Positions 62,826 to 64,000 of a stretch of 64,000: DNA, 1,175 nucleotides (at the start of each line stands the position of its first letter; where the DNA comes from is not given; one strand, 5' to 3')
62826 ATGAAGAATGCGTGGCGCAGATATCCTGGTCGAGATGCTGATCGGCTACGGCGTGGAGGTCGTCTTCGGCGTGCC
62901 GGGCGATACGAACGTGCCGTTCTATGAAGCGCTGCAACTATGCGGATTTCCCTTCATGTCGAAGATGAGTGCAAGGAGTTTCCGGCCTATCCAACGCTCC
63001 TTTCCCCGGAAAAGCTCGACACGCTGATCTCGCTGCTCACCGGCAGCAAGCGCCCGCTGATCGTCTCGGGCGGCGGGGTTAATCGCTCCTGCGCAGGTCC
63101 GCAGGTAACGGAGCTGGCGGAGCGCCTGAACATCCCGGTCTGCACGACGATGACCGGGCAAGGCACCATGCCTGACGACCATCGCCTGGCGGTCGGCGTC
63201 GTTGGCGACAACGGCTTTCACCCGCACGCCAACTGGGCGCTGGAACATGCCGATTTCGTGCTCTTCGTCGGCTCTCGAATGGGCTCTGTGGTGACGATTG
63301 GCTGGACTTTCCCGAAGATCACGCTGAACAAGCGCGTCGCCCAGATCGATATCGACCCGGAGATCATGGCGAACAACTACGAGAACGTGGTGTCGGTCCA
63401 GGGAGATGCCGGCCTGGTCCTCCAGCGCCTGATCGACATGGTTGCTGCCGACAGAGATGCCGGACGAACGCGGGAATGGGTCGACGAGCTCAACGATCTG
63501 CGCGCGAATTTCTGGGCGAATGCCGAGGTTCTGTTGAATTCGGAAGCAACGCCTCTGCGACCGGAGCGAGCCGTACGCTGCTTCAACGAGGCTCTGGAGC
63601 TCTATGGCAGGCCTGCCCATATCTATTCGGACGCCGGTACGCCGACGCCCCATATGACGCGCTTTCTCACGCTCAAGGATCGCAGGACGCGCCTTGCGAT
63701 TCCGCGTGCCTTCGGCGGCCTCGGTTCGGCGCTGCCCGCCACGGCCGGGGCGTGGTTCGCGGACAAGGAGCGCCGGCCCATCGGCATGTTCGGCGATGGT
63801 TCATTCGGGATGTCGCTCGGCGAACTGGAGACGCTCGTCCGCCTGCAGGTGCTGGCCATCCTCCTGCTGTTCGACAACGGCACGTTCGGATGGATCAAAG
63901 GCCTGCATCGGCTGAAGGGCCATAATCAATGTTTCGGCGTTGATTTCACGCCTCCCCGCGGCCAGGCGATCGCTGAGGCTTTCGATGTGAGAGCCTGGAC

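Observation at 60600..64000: Terminal 3.4 kb is a mosaic of at least five gene fragments on both strands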

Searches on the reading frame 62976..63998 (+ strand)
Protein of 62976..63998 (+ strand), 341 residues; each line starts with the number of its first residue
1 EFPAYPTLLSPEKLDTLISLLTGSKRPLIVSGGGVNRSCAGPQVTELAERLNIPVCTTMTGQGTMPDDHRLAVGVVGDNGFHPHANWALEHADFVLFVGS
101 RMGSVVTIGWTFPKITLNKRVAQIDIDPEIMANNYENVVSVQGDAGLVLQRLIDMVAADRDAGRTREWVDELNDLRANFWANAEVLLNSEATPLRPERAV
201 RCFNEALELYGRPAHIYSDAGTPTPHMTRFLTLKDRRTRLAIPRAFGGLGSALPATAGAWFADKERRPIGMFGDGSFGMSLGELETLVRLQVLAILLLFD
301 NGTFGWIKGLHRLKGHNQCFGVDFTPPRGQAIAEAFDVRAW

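Call 28: find_homologous_proteins(query=window:62976-63998:+, max_evalue=1e-50)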
Query seq(341 aa) (341 aa): 1074 proteins with E <= 1e-50 among 8000 candidates; the best 120 are listed.
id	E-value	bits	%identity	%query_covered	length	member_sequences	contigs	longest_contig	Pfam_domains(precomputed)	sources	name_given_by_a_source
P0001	1.6e-231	785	100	100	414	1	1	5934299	PF02775.27,PF00205.29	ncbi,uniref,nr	ncbi:thiamine pyrophosphate-dependent enzyme [Bosea vestrisii]|uniref:thiamine pyrophosphate-binding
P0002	7.4e-214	727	92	100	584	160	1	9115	PF02775.27,PF02776.24,PF00205.29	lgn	-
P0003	8.0e-213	724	92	100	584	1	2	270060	PF02775.27,PF02776.24,PF00205.29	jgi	-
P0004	5.6e-212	721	91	100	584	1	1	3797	PF02775.27,PF02776.24,PF00205.29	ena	-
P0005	9.4e-212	720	91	100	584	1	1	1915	PF02775.27,PF02776.24,PF00205.29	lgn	-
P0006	1.3e-211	720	91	100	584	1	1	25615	PF02775.27,PF02776.24,PF00205.29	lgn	-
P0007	4.1e-211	718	91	100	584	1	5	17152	PF02775.27,PF02776.24,PF00205.29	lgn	-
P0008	4.3e-211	718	91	100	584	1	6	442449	PF02775.27,PF02776.24,PF00205.29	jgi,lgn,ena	-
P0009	2.7e-210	715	91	100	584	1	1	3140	PF02775.27,PF02776.24,PF00205.29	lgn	-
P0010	2.2e-206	703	88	100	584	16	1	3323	PF02775.27,PF02776.24,PF00205.29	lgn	-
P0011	3.4e-200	682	85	100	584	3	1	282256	PF02775.27,PF02776.24,PF00205.29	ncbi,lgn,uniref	ncbi:thiamine pyrophosphate-binding protein [Pararhizobium sp. LjRoot238]|uniref:thiamine pyrophosph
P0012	1.1e-199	681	86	100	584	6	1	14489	PF02775.27,PF02776.24,PF00205.29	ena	-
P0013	4.7e-198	675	85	100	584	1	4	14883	PF02775.27,PF02776.24,PF00205.29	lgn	-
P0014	1.0e-197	674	84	100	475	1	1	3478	PF02775.27,PF00205.29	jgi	jgi:acetolactate synthase-1/2/3 large subunit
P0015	2.7e-197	673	84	100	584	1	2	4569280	PF02775.27,PF02776.24,PF00205.29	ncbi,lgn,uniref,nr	ncbi:thiamine pyrophosphate-binding protein [Rhizobium acidisoli]|uniref:Thiamine pyrophosphate-bind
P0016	4.7e-197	672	84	100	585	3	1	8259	PF02775.27,PF02776.24,PF00205.29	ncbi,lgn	-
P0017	2.0e-196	670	84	100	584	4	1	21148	PF02775.27,PF02776.24,PF00205.29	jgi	jgi:acetolactate synthase-1/2/3 large subunit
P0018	3.8e-196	669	84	100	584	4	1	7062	PF02775.27,PF02776.24,PF00205.29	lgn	-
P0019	1.6e-195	667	85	100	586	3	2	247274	PF02775.27,PF02776.24,PF00205.29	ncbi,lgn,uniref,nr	ncbi:thiamine pyrophosphate-binding protein [Novispirillum itersonii]|uniref:Acetolactate synthase-1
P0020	1.6e-195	667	85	100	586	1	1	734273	PF02775.27,PF02776.24,PF00205.29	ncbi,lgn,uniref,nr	ncbi:thiamine pyrophosphate-binding protein [Novispirillum itersonii]|uniref:thiamine pyrophosphate-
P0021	1.2e-194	664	85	100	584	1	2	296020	PF02775.27,PF02776.24,PF00205.29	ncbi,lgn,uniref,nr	ncbi:thiamine pyrophosphate-binding protein [Neorhizobium sp. T786]|uniref:thiamine pyrophosphate-bi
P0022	1.2e-194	664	85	100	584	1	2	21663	PF02775.27,PF02776.24,PF00205.29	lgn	-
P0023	2.2e-194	663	85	100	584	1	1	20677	PF02775.27,PF02776.24,PF00205.29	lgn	-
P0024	2.4e-194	663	82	100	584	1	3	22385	PF02775.27,PF02776.24,PF00205.29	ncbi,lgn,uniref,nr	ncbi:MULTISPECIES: thiamine pyrophosphate-binding protein [unclassified Mesorhizobium]|uniref:thiami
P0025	2.8e-194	663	84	100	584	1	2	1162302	PF02775.27,PF02776.24,PF00205.29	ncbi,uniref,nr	ncbi:acetolactate synthase [Azospirillum sp. TSH100]|uniref:thiamine pyrophosphate-binding protein n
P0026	4.5e-194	662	85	100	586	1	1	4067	PF02775.27,PF02776.24,PF00205.29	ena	-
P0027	8.7e-194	661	85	100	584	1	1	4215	PF02775.27,PF02776.24,PF00205.29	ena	-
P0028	1.1e-193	661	84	100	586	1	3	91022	PF02775.27,PF02776.24,PF00205.29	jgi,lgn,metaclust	metaclust:\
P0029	1.2e-193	661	83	100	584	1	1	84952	PF02775.27,PF02776.24,PF00205.29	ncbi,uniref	ncbi:thiamine pyrophosphate-binding protein [Mesorhizobium sp. M0482]|uniref:thiamine pyrophosphate-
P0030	1.5e-193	660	84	100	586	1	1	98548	PF02775.27,PF02776.24,PF00205.29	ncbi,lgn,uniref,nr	ncbi:thiamine pyrophosphate-binding protein [Insolitispirillum peregrinum]|uniref:Acetolactate synth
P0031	3.8e-193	659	84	100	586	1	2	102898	PF02775.27,PF02776.24,PF00205.29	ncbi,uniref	ncbi:thiamine pyrophosphate-binding protein [Insolitispirillum peregrinum]|uniref:thiamine pyrophosp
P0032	5.5e-193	659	84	100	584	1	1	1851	PF02775.27,PF02776.24,PF00205.29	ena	-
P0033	1.2e-192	657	83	100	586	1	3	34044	PF02775.27,PF02776.24,PF00205.29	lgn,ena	-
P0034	2.4e-192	656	83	100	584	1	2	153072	PF02775.27,PF02776.24,PF00205.29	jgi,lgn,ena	-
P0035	2.1e-191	653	83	100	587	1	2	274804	PF02775.27,PF02776.24,PF00205.29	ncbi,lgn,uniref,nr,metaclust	ncbi:thiamine pyrophosphate-binding protein [Alloyangia pacifica]|uniref:Acetolactate synthase-1/2/3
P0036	3.9e-191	652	84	100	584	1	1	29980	PF02775.27,PF02776.24,PF00205.29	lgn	-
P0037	1.0e-186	638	81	100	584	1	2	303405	PF02775.27,PF02776.24,PF00205.29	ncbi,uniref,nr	ncbi:thiamine pyrophosphate-binding protein [Limoniibacter endophyticus]|uniref:Acetolactate synthas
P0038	4.1e-186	636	79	100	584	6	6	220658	PF02775.27,PF02776.24,PF00205.29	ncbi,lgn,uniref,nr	ncbi:thiamine pyrophosphate-binding protein [Elstera cyanobacteriorum]|uniref:thiamine pyrophosphate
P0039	4.6e-184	629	79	100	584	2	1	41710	PF02775.27,PF02776.24,PF00205.29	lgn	-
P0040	1.3e-177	608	76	100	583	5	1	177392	PF02775.27,PF02776.24,PF00205.29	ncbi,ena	-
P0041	1.7e-176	604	76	100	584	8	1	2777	PF02775.27,PF02776.24,PF00205.29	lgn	-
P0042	9.2e-175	599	76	100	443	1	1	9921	PF02775.27,PF00205.29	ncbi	ncbi:MAG: thiamine pyrophosphate-binding protein, partial [Maritimibacter sp.]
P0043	1.1e-174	598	76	100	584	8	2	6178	PF02775.27,PF02776.24,PF00205.29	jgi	jgi:acetolactate synthase I/II/III large subunit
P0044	1.6e-172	591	76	100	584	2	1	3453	PF02775.27,PF02776.24,PF00205.29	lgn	-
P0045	8.7e-172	589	74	100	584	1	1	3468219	PF02775.27,PF02776.24,PF00205.29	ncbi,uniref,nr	ncbi:thiamine pyrophosphate-binding protein [Sulfitobacter sp. W074]|uniref:thiamine pyrophosphate-b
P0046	9.5e-172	589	74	100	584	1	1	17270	PF02775.27,PF02776.24,PF00205.29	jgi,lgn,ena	-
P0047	9.5e-172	589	74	100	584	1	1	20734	PF02775.27,PF02776.24,PF00205.29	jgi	-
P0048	1.2e-171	588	74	100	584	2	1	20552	PF02775.27,PF02776.24,PF00205.29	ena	-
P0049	1.6e-171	588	74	100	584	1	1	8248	PF02775.27,PF02776.24,PF00205.29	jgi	-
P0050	1.9e-171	588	76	100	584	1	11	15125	PF02775.27,PF02776.24,PF00205.29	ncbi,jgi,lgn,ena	jgi:acetolactate synthase-1/2/3 large subunit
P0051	3.4e-171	587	75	100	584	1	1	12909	PF02775.27,PF02776.24,PF00205.29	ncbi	-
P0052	4.2e-171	587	74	100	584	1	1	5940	PF02775.27,PF02776.24,PF00205.29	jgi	-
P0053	9.5e-171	585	75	100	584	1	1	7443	PF02775.27,PF02776.24,PF00205.29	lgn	-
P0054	1.0e-170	585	74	100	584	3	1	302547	PF02775.27,PF02776.24,PF00205.29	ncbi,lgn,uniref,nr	ncbi:acetolactate synthase-1/2/3 large subunit [Ciceribacter lividus]|uniref:Acetolactate synthase-1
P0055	1.1e-170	585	74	100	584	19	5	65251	PF02775.27,PF02776.24,PF00205.29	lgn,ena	-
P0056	1.5e-170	585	74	100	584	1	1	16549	PF02775.27,PF02776.24,PF00205.29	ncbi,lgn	-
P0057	2.6e-170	584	75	100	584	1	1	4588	PF02775.27,PF02776.24,PF00205.29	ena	-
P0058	3.0e-170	584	74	100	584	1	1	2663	PF02775.27,PF02776.24,PF00205.29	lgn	-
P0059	3.1e-170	584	74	100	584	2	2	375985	PF02775.27,PF02776.24,PF00205.29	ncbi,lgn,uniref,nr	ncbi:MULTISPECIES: thiamine pyrophosphate-binding protein [Thalassospira]|uniref:Acetolactate syntha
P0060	3.5e-170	584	74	100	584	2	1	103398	PF02775.27,PF02776.24,PF00205.29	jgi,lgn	jgi:acetolactate synthase-1/2/3 large subunit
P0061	4.5e-170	583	74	100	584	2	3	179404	PF02775.27,PF02776.24,PF00205.29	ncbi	-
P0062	4.5e-170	583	75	100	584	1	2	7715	PF02775.27,PF02776.24,PF00205.29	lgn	-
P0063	5.2e-170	583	74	100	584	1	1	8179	PF02775.27,PF02776.24,PF00205.29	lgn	-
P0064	7.0e-170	583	75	100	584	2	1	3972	PF02775.27,PF02776.24,PF00205.29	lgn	-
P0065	3.6e-169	580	74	100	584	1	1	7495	PF02775.27,PF02776.24,PF00205.29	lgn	-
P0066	6.3e-169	579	74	100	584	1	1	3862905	PF02775.27,PF02776.24,PF00205.29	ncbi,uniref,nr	ncbi:thiamine pyrophosphate-binding protein [Rhodophyticola sp. CCM32]|uniref:thiamine pyrophosphate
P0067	7.8e-169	579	73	100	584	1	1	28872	PF02775.27,PF02776.24,PF00205.29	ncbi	-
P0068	1.5e-168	578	73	100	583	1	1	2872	PF02775.27,PF02776.24,PF00205.29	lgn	-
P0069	1.5e-168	578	74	100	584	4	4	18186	PF02775.27,PF02776.24,PF00205.29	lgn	-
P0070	5.0e-168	576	73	100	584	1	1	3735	PF02775.27,PF02776.24,PF00205.29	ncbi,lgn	-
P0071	8.7e-168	576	73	100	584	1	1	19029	PF02775.27,PF02776.24,PF00205.29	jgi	-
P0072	9.8e-168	575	73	100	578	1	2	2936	PF02775.27,PF02776.24,PF00205.29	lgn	-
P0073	1.8e-167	575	73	100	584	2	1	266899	PF02775.27,PF02776.24,PF00205.29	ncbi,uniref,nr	ncbi:thiamine pyrophosphate-binding protein [Labrenzia suaedae]|uniref:Thiamine pyrophosphate-bindin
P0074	2.4e-167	574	73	100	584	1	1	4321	PF02775.27,PF02776.24,PF00205.29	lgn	-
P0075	4.4e-167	573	73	100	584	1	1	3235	PF02775.27,PF02776.24,PF00205.29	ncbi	ncbi:MAG: thiamine pyrophosphate-binding protein [Pseudomonadota bacterium]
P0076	1.1e-166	572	73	100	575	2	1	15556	PF02775.27,PF02776.24,PF00205.29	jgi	-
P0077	1.3e-166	572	73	100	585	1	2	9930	PF02775.27,PF02776.24,PF00205.29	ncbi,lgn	-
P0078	1.4e-166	572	74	100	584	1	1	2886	PF02775.27,PF02776.24,PF00205.29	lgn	-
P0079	1.5e-166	572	74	100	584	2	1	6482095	PF02775.27,PF02776.24,PF00205.29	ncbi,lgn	ncbi:MAG: thiamine pyrophosphate-binding protein [Devosia sp.]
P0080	2.7e-166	571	71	100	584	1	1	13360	PF02775.27,PF02776.24,PF00205.29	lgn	-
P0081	3.0e-166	571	73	100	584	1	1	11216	PF02775.27,PF02776.24,PF00205.29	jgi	jgi:acetolactate synthase-1/2/3 large subunit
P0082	3.7e-166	570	73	100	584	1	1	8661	PF02775.27,PF02776.24,PF00205.29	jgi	jgi:acetolactate synthase I/II/III large subunit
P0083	4.0e-166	570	73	100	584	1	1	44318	PF02775.27,PF02776.24,PF00205.29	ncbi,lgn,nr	ncbi:MAG: thiamine pyrophosphate-binding protein [Devosiaceae bacterium]|nr:thiamine pyrophosphate-b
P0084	5.0e-166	570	71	100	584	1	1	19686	PF02775.27,PF02776.24,PF00205.29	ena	-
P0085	8.2e-166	569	73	100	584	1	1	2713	PF02775.27,PF02776.24,PF00205.29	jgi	jgi:acetolactate synthase-1/2/3 large subunit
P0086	8.3e-166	569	73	100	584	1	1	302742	PF02775.27,PF02776.24,PF00205.29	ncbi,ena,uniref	ncbi:thiamine pyrophosphate-binding protein [Ruegeria sp.]|uniref:thiamine pyrophosphate-binding pro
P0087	1.9e-165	568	71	100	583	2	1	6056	PF02775.27,PF02776.24,PF00205.29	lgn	-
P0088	3.0e-165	567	72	100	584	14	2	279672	PF02775.27,PF02776.24,PF00205.29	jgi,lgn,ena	-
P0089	4.8e-165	567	72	100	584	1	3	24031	PF02775.27,PF02776.24,PF00205.29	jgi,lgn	jgi:acetolactate synthase-1/2/3 large subunit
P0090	1.1e-164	565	72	100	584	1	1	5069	PF02775.27,PF02776.24,PF00205.29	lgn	-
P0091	1.1e-164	565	71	100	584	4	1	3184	PF02775.27,PF02776.24,PF00205.29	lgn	-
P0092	2.0e-164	565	72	100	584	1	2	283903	PF02775.27,PF02776.24,PF00205.29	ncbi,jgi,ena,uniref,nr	ncbi:thiamine pyrophosphate-binding protein [Ruegeria sp. EL01]|jgi:acetolactate synthase-1/2/3 larg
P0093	2.8e-164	564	72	100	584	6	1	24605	PF02775.27,PF02776.24,PF00205.29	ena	-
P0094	7.8e-164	563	72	100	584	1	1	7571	PF02775.27,PF02776.24,PF00205.29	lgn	-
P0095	1.5e-163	562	71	100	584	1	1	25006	PF02775.27,PF02776.24,PF00205.29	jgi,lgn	jgi:acetolactate synthase-1/2/3 large subunit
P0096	1.5e-163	562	71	100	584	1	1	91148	PF02775.27,PF02776.24,PF00205.29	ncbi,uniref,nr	ncbi:thiamine pyrophosphate-binding protein [Stappia sp. BW2]|uniref:thiamine pyrophosphate-binding 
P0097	1.6e-163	562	72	100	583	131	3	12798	PF02775.27,PF02776.24,PF00205.29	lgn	-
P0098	1.8e-163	561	72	100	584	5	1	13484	PF02775.27,PF02776.24,PF00205.29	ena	-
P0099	2.8e-163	561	70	100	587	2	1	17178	PF02775.27,PF02776.24,PF00205.29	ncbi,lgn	-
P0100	4.3e-163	560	73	100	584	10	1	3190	PF02775.27,PF02776.24,PF00205.29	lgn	-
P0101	5.1e-163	560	71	100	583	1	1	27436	PF02775.27,PF02776.24,PF00205.29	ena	-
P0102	2.2e-162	558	71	100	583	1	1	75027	PF02775.27,PF02776.24,PF00205.29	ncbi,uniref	ncbi:thiamine pyrophosphate-binding protein [Ensifer sp. B1-9]|uniref:thiamine pyrophosphate-binding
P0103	2.8e-162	558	70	100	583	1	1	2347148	PF02775.27,PF02776.24,PF00205.29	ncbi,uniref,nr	ncbi:thiamine pyrophosphate-binding protein [Ensifer sesbaniae]|uniref:thiamine pyrophosphate-bindin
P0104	5.4e-162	557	71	100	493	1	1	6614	PF02775.27,PF00205.29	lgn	-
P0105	5.4e-162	557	72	100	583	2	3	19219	PF02775.27,PF02776.24,PF00205.29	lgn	-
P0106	7.1e-162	556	70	100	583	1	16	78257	PF02775.27,PF02776.24,PF00205.29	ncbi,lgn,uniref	ncbi:thiamine pyrophosphate-binding protein [Ensifer sp. 22564]|uniref:thiamine pyrophosphate-bindin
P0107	7.1e-162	556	70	100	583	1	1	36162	PF02775.27,PF02776.24,PF00205.29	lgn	-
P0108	7.1e-162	556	70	100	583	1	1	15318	PF02775.27,PF02776.24,PF00205.29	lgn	-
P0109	8.7e-162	556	72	100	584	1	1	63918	PF02775.27,PF02776.24,PF00205.29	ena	-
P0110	1.1e-161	556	71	100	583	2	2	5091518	PF02775.27,PF02776.24,PF00205.29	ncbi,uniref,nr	ncbi:acetolactate synthase [Tistrella bauzanensis]|uniref:Acetolactate synthase n=1 Tax=Tistrella ba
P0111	2.7e-161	554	71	100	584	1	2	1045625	PF02775.27,PF02776.24,PF00205.29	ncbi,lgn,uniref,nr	ncbi:acetolactate synthase-1/2/3 large subunit [Roseibium hamelinense]|uniref:Acetolactate synthase-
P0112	5.0e-161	553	71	100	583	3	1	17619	PF02775.27,PF02776.24,PF00205.29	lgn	-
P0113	5.8e-161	553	68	100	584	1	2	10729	PF02775.27,PF02776.24,PF00205.29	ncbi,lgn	ncbi:MAG: thiamine pyrophosphate-binding protein [Cupriavidus necator]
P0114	6.5e-161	553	70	100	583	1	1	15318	PF02775.27,PF02776.24,PF00205.29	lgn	-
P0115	1.8e-160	552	69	100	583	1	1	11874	PF02775.27,PF02776.24,PF00205.29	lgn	-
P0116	6.8e-160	550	70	99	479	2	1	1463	PF02775.27,PF00205.29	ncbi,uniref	ncbi:thiamine pyrophosphate-binding protein, partial [Rhizobium giardinii]|uniref:thiamine pyrophosp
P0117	2.9e-159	548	71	100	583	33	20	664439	PF02775.27,PF02776.24,PF00205.29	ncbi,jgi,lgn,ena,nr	ncbi:MAG: acetolactate synthase [Tistrella sp.]|nr:thiamine pyrophosphate-binding protein [unculture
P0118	4.7e-159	547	68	100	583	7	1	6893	PF02775.27,PF02776.24,PF00205.29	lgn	-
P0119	7.2e-159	546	69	100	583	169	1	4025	PF02775.27,PF02776.24,PF00205.29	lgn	-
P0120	9.1e-159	546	69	100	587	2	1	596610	PF02775.27,PF02776.24,PF00205.29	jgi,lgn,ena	-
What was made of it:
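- On Thiamine-diphosphate enzyme (acetolactate-synthase-like, 584 aa): P0001 has no PF02776 (call 28). Precomputed domains of the 100%-identical P0001 (call 28).
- No intact TPP copy above 92% identity exists in the protein database (call 28). The source is a single 5.93-Mb contig (call 28).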

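Call 29: find_encoding_contigs(protein=P0001, flank=10000, max_places=6)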
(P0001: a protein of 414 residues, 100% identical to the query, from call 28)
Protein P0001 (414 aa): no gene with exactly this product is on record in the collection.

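Call 31: list_cluster_members(proteins=[P0001])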
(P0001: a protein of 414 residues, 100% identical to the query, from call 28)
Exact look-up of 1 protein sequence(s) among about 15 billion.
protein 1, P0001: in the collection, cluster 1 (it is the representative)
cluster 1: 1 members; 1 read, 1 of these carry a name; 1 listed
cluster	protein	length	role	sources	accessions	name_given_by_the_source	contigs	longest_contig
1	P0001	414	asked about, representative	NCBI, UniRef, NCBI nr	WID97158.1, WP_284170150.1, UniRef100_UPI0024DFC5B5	thiamine pyrophosphate-dependent enzyme [Bosea vestrisii] | thiamine pyrophosphate-binding protein n=1 Tax=Bosea vestrisii TaxID=151416 ...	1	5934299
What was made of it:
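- The source is a single 5.93-Mb contig (calls 28, 31).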

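Call 32: find_encoding_contigs(protein=P0008, flank=10000, max_places=4)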
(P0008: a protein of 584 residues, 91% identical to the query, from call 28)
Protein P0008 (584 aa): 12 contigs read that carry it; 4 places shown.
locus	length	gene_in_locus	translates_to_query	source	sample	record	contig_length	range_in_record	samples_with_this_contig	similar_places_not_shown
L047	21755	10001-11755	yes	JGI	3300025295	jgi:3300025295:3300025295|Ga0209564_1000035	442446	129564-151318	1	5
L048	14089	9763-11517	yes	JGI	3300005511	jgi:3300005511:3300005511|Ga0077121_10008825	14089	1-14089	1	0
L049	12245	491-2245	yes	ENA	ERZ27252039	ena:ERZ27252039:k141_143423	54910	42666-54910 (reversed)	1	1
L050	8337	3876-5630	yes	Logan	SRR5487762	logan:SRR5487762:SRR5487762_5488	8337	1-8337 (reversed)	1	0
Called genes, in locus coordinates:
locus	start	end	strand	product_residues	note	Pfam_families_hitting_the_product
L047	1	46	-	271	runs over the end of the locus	PF02463:SMC_N (faint), PF00005:ABC_tran, PF13304:AAA_21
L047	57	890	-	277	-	PF00528:BPD_transp_1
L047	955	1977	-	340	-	PF08240:ADH_N, PF00107:ADH_zinc_N, PF13602:ADH_zinc_N_2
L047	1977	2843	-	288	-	PF00497:SBP_bac_3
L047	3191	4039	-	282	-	PF00126:HTH_1, PF03466:LysR_substrate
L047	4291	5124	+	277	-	PF00497:SBP_bac_3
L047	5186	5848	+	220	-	PF00528:BPD_transp_1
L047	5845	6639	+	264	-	PF00005:ABC_tran, PF02463:SMC_N, PF13555:AAA_29 (faint), PF13304:AAA_21 (faint)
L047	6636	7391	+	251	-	PF00106:adh_short, PF08659:KR, PF13561:adh_short_C2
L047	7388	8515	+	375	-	PF02746:MR_MLE_N, PF13378:MR_MLE_C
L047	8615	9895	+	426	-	PF00890:FAD_binding_2 (weak), PF01266:DAO, PF03486:HI0933_like (faint), PF07992:Pyr_redox_2 (faint), PF13450:NAD_binding_8 (weak)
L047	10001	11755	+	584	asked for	PF02776:TPP_enzyme_N, PF00205:TPP_enzyme_M, PF02775:TPP_enzyme_C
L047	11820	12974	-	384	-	PF00070:Pyr_redox (faint), PF01266:DAO, PF01494:FAD_binding_3 (faint), PF07992:Pyr_redox_2 (faint), PF13450:NAD_binding_8 (weak)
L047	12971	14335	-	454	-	PF07992:Pyr_redox_2, PF13450:NAD_binding_8 (weak), PF04324:Fer2_BFD (weak)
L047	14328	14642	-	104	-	PF13510:Fer2_4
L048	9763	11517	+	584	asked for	PF02776:TPP_enzyme_N, PF00205:TPP_enzyme_M, PF02775:TPP_enzyme_C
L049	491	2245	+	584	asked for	PF02776:TPP_enzyme_N, PF00205:TPP_enzyme_M, PF02775:TPP_enzyme_C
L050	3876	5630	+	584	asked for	PF02776:TPP_enzyme_N, PF00205:TPP_enzyme_M, PF02775:TPP_enzyme_C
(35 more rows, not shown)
